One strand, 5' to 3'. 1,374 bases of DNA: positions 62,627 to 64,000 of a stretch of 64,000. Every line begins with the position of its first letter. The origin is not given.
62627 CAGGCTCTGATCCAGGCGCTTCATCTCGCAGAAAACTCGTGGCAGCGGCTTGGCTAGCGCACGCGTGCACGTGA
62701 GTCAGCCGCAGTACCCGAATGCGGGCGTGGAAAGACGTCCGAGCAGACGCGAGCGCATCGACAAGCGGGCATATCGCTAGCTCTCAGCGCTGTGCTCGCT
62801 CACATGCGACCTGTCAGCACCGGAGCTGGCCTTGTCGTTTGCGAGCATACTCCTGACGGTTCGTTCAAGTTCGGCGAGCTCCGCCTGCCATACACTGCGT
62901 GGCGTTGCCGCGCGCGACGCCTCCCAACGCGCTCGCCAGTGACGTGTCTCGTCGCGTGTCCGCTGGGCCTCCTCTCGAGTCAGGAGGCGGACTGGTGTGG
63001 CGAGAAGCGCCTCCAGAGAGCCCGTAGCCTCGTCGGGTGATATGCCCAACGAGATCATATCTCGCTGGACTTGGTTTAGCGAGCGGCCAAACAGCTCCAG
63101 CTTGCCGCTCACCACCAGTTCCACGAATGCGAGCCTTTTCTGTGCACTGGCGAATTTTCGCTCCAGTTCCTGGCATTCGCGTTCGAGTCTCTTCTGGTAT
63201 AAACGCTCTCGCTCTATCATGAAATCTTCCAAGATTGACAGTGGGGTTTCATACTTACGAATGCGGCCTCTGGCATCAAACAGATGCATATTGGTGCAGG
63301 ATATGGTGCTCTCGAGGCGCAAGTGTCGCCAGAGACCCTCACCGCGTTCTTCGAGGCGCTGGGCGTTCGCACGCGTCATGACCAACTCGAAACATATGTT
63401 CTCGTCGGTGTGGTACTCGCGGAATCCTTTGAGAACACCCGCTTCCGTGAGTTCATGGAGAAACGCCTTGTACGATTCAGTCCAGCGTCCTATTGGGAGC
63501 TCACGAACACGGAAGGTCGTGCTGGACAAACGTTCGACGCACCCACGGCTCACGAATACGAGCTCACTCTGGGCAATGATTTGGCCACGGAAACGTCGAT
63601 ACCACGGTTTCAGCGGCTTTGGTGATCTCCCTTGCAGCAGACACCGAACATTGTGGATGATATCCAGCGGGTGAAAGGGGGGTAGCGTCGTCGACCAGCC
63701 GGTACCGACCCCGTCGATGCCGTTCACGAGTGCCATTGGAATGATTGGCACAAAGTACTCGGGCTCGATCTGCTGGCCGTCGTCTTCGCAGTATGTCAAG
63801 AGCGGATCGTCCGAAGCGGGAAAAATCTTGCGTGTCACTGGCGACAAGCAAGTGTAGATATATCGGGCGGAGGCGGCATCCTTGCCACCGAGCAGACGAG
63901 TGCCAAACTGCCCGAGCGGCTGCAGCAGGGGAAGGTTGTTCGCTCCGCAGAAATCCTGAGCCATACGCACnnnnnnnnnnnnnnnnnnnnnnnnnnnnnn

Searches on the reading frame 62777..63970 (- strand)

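Call 37: search_protein_families(library=pfam, proteins=[window:62777-63970:-], max_evalue=0.001)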
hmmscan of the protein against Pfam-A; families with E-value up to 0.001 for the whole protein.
window:62777-63970:- (397 aa): 1 family
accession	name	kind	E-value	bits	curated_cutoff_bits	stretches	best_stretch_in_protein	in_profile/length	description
PF00521.26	DNA_topoisoIV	-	4.3e-71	240.5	31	1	2-365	59-431/432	DNA gyrase/topoisomerase IV, subunit A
